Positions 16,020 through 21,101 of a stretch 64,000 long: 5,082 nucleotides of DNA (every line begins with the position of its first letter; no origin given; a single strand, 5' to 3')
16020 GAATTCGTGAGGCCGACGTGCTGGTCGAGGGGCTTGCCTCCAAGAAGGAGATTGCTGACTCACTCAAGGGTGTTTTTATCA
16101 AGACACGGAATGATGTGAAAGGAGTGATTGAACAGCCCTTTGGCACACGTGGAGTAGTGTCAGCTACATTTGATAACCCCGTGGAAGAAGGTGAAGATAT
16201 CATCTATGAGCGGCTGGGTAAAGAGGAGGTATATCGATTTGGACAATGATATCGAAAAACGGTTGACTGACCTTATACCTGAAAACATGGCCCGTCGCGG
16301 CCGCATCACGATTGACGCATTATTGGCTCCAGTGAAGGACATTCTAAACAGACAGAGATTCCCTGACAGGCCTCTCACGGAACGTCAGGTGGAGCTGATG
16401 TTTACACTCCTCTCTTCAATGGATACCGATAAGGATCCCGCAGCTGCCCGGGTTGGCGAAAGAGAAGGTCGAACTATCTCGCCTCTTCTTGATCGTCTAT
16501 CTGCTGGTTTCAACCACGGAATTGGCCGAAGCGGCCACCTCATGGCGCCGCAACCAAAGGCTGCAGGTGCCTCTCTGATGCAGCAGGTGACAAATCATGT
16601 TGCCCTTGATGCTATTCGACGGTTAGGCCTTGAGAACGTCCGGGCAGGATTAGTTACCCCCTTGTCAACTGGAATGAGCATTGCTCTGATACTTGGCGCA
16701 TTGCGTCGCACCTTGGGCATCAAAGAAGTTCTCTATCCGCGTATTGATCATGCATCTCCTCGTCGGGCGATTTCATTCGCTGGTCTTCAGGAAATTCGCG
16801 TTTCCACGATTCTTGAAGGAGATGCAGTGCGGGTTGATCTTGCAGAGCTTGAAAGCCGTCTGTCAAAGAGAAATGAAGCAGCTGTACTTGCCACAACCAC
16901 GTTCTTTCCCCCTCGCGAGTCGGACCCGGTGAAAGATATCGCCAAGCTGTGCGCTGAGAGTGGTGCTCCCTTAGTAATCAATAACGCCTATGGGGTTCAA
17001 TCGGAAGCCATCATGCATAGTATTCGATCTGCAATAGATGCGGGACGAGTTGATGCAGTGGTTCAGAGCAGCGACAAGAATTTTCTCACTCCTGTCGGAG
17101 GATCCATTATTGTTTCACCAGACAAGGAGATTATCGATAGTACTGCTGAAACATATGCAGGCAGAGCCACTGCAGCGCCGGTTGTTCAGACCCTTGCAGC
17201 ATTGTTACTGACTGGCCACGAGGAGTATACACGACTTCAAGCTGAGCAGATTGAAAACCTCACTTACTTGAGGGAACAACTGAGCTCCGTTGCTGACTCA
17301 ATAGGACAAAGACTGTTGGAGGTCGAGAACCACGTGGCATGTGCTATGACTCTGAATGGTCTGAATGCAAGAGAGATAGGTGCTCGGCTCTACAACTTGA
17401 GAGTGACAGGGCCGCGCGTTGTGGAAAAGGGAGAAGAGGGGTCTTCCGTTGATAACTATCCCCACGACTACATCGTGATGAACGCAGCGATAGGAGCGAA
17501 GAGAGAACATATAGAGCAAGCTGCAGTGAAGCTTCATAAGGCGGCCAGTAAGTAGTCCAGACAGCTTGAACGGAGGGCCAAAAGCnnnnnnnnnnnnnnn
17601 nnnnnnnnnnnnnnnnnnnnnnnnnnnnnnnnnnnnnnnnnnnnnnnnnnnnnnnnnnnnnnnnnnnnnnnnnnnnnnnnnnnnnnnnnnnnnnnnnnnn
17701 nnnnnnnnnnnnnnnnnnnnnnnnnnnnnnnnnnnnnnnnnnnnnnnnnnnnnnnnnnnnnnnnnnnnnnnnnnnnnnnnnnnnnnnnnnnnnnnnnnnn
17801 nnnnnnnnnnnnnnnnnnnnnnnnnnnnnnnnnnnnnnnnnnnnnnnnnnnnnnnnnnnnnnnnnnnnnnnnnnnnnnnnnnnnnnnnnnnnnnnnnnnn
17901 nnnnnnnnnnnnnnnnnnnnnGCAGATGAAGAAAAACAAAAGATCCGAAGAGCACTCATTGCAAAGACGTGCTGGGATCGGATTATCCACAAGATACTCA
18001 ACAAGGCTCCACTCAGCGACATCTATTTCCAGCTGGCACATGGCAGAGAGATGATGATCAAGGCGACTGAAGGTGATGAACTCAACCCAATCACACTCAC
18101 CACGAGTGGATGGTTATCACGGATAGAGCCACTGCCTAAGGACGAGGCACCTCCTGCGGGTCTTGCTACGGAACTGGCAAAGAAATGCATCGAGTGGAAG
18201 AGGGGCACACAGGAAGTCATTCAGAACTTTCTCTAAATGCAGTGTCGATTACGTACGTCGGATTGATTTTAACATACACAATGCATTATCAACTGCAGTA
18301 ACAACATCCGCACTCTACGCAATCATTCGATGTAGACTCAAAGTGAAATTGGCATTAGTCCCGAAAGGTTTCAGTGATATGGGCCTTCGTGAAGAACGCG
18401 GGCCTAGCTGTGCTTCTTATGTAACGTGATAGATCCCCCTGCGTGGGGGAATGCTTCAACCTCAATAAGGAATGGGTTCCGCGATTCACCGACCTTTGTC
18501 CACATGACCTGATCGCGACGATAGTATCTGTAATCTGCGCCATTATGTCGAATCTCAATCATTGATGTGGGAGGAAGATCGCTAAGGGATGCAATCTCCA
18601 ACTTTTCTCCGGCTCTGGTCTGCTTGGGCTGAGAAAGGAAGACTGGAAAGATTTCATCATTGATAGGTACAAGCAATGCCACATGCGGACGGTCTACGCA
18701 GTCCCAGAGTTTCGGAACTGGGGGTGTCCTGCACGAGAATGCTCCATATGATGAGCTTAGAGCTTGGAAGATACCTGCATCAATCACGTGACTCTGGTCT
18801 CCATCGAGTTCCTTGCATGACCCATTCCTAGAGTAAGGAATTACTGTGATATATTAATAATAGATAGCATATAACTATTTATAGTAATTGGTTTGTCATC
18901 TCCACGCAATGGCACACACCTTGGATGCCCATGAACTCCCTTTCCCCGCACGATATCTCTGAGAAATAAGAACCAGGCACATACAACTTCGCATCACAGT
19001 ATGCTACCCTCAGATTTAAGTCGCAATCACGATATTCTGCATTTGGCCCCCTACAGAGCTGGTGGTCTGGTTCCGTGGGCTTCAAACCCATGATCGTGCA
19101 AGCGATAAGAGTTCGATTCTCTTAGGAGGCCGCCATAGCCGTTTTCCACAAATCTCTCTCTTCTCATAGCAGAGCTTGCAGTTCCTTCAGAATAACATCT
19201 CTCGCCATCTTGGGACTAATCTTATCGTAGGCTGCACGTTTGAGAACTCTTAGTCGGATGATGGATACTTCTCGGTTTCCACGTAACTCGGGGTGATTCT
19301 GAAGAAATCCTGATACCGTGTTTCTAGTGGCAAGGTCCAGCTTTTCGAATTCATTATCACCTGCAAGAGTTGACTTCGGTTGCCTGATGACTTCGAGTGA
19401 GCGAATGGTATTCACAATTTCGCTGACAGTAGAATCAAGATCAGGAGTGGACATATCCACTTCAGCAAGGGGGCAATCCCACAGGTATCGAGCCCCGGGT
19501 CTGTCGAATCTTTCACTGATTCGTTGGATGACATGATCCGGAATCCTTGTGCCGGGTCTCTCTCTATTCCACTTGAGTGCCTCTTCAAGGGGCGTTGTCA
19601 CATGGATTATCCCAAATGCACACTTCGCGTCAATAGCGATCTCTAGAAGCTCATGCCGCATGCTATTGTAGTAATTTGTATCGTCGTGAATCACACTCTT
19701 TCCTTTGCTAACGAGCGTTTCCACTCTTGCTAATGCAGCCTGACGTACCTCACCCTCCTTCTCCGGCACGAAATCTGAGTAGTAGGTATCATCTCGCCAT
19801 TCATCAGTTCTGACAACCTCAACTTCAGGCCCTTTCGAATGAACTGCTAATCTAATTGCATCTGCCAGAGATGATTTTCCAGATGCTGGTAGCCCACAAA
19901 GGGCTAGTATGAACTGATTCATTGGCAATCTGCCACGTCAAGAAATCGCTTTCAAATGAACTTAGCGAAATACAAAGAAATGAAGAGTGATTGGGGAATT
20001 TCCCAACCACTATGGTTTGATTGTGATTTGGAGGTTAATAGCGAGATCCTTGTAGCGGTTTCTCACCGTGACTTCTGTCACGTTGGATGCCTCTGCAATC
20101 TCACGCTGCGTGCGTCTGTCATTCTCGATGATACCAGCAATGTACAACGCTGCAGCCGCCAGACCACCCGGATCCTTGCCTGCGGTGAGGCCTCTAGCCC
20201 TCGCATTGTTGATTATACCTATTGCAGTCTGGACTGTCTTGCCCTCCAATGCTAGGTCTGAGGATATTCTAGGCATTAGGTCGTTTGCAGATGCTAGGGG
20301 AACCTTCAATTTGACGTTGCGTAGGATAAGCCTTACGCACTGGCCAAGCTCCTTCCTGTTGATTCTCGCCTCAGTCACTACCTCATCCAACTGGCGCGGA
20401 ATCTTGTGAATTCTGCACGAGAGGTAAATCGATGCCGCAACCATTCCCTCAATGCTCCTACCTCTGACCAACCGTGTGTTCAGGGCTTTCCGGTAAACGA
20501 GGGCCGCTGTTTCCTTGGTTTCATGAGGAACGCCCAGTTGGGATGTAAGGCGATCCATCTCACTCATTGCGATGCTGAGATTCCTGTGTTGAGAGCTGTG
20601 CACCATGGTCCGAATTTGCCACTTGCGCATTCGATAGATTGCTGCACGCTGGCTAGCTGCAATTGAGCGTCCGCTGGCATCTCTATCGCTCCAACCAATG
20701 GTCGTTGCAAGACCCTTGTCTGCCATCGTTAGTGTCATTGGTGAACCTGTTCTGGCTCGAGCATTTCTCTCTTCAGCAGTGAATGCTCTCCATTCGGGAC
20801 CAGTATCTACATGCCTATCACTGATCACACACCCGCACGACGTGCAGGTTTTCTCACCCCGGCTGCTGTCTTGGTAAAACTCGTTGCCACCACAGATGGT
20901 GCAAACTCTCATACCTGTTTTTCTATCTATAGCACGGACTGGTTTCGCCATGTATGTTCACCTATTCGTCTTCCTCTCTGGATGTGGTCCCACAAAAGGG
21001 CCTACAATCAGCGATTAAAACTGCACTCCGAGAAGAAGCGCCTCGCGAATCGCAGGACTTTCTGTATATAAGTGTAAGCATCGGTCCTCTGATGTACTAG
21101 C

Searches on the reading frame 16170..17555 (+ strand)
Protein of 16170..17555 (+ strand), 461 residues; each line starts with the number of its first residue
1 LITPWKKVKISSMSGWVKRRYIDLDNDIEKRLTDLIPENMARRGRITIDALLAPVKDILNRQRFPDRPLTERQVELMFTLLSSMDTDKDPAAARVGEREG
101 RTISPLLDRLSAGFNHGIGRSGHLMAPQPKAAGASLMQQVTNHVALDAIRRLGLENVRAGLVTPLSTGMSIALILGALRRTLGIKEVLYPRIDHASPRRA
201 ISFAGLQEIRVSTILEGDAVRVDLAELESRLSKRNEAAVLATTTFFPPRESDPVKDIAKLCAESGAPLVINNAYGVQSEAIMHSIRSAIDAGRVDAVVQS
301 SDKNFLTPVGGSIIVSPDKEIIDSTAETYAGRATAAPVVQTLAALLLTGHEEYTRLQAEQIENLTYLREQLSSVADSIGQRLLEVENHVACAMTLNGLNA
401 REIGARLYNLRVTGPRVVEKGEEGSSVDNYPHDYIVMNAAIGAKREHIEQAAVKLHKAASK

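Call 7: search_protein_families(library=pfam, proteins=[window:16170-17555:+])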
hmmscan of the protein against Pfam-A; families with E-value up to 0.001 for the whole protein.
window:16170-17555:+ (461 aa): 3 families
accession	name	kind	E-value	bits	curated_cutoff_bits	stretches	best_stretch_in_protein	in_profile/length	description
PF05889.19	SepSecS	-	5.6e-118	394.5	21.1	1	84-457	1-386/389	O-phosphoseryl-tRNA(Sec) selenium transferase, SepSecS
PF00155.27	Aminotran_1_2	-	2.1e-08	34.2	19.7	1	183-403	90-318/361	Aminotransferase class I and II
PF01212.27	Beta_elim_lyase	-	0.00014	21.7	27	1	206-368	93-262/288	Beta-eliminating lyase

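Call 8: search_protein_families(library=ncbifam, proteins=[window:16170-17555:+])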
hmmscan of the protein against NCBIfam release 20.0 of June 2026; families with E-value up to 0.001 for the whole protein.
window:16170-17555:+ (461 aa): 3 families
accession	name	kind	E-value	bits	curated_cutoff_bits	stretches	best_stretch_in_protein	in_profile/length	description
TIGR03531.1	selenium_SpcS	equivalog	1.6e-137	458.8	224.85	1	35-458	1-443/444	O-phosphoseryl-tRNA(Sec) selenium transferase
TIGR04343.1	egtE_PLP_lyase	equivalog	0.00029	19.7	400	1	217-428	125-306/370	ergothioneine biosynthesis PLP-dependent enzyme EgtE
TIGR03812.1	tyr_de_CO2_Arch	equivalog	0.00078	18.4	299.4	0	185-275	108-194/375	tyrosine decarboxylase MfnA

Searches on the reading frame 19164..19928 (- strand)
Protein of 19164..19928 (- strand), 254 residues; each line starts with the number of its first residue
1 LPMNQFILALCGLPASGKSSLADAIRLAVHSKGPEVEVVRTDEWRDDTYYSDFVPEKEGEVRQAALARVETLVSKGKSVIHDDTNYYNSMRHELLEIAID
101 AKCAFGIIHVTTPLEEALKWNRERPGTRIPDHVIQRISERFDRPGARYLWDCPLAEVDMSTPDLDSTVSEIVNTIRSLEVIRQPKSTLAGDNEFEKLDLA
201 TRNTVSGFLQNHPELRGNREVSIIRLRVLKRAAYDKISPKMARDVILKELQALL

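Call 7: search_protein_families(library=pfam, proteins=[window:19164-19928:-])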
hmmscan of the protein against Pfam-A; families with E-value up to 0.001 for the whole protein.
window:19164-19928:- (254 aa): 4 families
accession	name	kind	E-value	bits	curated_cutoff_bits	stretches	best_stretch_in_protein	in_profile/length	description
PF08433.16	KTI12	-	2.1e-36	126.3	22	1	9-212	5-210/271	Chromatin associated protein KTI12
PF13671.12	AAA_33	-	3.1e-18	66.9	27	1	8-144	2-143/143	AAA domain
PF01583.26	APS_kinase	-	4.8e-05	23.9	21.1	1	6-117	3-114/152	Adenylylsulphate kinase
PF13238.12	AAA_18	-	0.00088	20.2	29.4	0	9-119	2-106/128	AAA domain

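Call 8: search_protein_families(library=ncbifam, proteins=[window:19164-19928:-])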
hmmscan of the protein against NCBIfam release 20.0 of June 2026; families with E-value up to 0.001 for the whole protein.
window:19164-19928:- (254 aa): 5 families
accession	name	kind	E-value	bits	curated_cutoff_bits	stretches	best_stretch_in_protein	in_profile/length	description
TIGR03574.1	selen_PSTK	equivalog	4.1e-39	134.5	290.5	1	7-254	1-248/249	L-seryl-tRNA(Sec) kinase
TIGR03575.1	selen_PSTK_euk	equivalog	1e-13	51.3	382.35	1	63-145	114-195/340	L-seryl-tRNA(Sec) kinase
NF006746.0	PRK09270.1-5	subfamily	2.9e-05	23.1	250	1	4-47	20-63/210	nucleoside/nucleotide kinase family protein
TIGR00455.1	apsK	equivalog_domain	0.00046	19.9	138.7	1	5-115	18-127/184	adenylyl-sulfate kinase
TIGR04075.1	bacter_Pnkp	equivalog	0.00053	18.3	750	1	7-143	10-139/851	polynucleotide kinase-phosphatase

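Call 11: find_related_loci(query=window:19164-19928:-, collection=genome_contigs, flank=6000)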
Query window:19164-19928:- (254 aa) in genome_contigs; peptide patterns used: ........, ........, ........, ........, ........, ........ (x = any residue, [..] = any of these).
44 stretches matched a pattern; 10 encode a relative of the query (tblastn E <= 1e-3); 10 distinct loci.
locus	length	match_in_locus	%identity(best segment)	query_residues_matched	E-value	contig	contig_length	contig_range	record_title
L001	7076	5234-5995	92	1-254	2e-160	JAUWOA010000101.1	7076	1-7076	MAG: Candidatus Thorarchaeota archaeon isolate CSMAG_2438 CSMAG_2438_k141_1086916_length_7076_cov_99.2138, whole genome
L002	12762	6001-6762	89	1-254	8e-156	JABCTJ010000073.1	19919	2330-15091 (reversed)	MAG: Candidatus Thorarchaeota archaeon isolate HM4_FB6 k127_869593, whole genome shotgun sequence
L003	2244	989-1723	83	1-245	7e-149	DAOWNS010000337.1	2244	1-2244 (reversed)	MAG TPA_asm: Candidatus Thorarchaeota archaeon isolate CSMAG_3034 CSMAG_3034_k141_1151679_length_2244_cov_26.0000, whole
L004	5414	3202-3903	62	1-237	1e-100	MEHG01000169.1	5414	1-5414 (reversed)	MAG: Candidatus Thorarchaeota archaeon AB_25 ThorAB25_contig000169, whole genome shotgun sequence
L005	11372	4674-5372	61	1-236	9e-95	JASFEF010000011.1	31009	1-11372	MAG: Candidatus Thorarchaeota archaeon isolate D0606M12metaG_Bin_135 D0606M12metaG_FD_scaffold_187_c2, whole genome shot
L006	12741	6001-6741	45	3-254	1e-66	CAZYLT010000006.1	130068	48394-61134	MAG TPA_asm: uncultured archaeon isolate binchicken_co17_198 genome assembly, contig: NODE_350_length_130068_cov_117.561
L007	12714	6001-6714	46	3-245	5e-65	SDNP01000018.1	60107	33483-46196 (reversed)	MAG: Candidatus Thorarchaeota archaeon isolate TEKIR_14 Tekir-sed17-507, whole genome shotgun sequence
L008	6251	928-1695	35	6-250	2e-36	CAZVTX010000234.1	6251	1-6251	MAG TPA_asm: uncultured archaeon isolate binchicken_co19_533 genome assembly, contig: NODE_22063_length_6251_cov_5.15267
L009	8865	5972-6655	35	5-227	4e-36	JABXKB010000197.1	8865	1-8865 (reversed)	MAG: Promethearchaeota archaeon isolate Hel_238_bin13 contig-145_18946, whole genome shotgun sequence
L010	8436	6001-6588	29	7-175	2e-25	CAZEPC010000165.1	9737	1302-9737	MAG TPA_asm: uncultured archaeon isolate binchicken_co13_463 genome assembly, contig: NODE_11305_length_9737_cov_5.12962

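Call 21: find_encoding_contigs(protein=window:19167-19928:-, flank=3000, max_places=4)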
Protein window:19167-19928:- (254 aa): no gene with exactly this product is on record in the collection.

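Call 60: search_solved_structures(query=window:19167-19928:-, max_evalue=0.001)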
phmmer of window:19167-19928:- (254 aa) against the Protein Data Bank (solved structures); distinct sequences matched with E-value up to 0.001: 2.
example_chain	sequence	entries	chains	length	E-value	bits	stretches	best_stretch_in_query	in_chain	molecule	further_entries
3adb_A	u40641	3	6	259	4.6e-23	85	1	6-253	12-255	L-seryl-tRNA(Sec) kinase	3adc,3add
3a4l_A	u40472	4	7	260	6.2e-23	84.6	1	7-253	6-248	L-seryl-tRNA(Sec) kinase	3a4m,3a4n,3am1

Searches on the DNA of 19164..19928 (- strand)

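Call 16: search_rna_families(sources=[L008, L009, L010], threshold=evalue, max_evalue=1)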
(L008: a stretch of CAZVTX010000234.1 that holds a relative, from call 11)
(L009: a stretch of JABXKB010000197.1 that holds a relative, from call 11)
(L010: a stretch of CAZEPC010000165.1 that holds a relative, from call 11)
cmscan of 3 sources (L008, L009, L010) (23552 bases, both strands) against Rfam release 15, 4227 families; matches with E-value up to 1: 1.
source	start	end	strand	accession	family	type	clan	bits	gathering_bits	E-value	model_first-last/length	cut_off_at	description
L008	4244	4336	-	RF04137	MIR834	Gene; miRNA;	-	22.2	200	0.52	1-181/181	no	MIR834 microRNA precursor family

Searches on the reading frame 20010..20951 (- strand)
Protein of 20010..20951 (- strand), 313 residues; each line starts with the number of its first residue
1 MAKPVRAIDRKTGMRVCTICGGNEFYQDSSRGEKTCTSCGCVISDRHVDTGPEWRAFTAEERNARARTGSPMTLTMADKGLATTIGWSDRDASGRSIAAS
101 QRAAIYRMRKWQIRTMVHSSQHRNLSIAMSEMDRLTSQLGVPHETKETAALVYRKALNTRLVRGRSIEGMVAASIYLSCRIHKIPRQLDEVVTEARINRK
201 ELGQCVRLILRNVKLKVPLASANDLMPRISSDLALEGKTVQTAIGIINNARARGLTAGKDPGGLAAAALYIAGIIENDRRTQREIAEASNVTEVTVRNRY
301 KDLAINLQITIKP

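Call 7: search_protein_families(library=pfam, proteins=[window:20010-20951:-])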
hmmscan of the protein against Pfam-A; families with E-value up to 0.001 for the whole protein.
window:20010-20951:- (313 aa): 3 families
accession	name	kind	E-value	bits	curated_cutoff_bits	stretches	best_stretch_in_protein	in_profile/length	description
PF00382.24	TFIIB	-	4.1e-35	120.1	23.6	2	216-303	2-89/92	Transcription factor TFIIB repeat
PF08271.17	Zn_Ribbon_TF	-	1.7e-13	50.3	29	1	16-57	2-43/43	TFIIB zinc-binding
PF00134.28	Cyclin_N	-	7e-05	23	23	0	121-214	27-123/127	Cyclin, N-terminal domain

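Call 8: search_protein_families(library=ncbifam, proteins=[window:20010-20951:-])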
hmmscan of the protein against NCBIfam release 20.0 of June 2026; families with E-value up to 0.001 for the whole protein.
window:20010-20951:- (313 aa): 1 family
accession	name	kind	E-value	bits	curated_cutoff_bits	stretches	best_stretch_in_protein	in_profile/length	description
NF001658.0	PRK00423.1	subfamily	3.3e-125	417.3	384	1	10-312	9-311/312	transcription initiation factor IIB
